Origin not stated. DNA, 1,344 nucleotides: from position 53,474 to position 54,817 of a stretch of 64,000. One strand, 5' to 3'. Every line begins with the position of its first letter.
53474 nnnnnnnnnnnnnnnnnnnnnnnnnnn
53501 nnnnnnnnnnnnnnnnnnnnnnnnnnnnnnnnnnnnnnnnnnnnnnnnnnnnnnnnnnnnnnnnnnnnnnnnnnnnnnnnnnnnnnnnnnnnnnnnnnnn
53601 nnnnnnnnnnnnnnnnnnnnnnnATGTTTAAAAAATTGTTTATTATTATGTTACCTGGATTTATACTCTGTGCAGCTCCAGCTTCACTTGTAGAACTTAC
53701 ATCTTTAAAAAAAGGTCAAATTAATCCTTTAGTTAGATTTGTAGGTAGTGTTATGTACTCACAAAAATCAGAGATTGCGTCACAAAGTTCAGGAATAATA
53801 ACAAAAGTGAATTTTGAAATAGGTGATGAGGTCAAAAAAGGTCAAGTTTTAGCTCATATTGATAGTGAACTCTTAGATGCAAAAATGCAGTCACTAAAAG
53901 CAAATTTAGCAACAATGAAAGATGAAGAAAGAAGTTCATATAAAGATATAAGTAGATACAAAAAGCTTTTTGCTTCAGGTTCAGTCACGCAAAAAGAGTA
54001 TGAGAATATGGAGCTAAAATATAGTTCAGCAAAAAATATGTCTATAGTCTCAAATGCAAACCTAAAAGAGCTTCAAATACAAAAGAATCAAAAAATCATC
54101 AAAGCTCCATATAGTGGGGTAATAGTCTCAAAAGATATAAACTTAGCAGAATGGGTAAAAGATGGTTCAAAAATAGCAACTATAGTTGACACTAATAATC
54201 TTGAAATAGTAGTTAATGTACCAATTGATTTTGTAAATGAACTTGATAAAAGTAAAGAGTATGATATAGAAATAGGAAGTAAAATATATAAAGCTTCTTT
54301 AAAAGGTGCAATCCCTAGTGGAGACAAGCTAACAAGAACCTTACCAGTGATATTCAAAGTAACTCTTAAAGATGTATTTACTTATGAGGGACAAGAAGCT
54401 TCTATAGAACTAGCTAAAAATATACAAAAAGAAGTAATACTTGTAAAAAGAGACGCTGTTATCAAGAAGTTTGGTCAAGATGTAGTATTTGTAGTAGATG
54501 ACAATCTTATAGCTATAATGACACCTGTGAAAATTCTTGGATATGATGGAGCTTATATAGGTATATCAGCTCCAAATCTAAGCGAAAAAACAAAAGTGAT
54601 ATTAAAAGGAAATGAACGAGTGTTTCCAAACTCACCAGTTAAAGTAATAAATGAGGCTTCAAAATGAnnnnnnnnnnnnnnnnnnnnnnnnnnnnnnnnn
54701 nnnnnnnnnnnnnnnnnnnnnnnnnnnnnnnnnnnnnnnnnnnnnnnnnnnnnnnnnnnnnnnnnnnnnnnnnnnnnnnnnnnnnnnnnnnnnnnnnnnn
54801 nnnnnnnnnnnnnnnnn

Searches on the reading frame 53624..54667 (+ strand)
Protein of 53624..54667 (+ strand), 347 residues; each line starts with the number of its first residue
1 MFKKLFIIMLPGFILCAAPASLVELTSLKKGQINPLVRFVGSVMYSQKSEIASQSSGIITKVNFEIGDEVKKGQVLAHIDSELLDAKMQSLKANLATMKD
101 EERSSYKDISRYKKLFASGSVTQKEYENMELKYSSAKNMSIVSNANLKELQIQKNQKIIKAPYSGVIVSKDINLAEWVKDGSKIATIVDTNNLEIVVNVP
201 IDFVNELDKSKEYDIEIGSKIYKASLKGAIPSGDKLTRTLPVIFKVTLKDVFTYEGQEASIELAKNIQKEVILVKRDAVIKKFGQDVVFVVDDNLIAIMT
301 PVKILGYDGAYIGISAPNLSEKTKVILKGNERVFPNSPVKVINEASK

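Call 44: search_protein_families(library=pfam, proteins=[window:53624-54667:+], max_evalue=0.001)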
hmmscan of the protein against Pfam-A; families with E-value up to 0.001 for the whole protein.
window:53624-54667:+ (347 aa): 4 families
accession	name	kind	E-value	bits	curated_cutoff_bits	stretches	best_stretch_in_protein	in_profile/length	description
PF13437.12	HlyD_3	-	4e-16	60.1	22.2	1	159-250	2-97/106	HlyD family secretion protein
PF16576.10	HlyD_D23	-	1e-15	58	30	1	33-242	2-197/214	Barrel-sandwich domain of CusB or HlyD membrane-fusion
PF13533.13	Biotin_lipoyl_2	-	4.7e-08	33.1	29.8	1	50-80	2-32/32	Biotin-lipoyl like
PF00364.28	Biotin_lipoyl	-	9.6e-06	25.8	22.1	0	50-79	44-73/73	Biotin-requiring enzyme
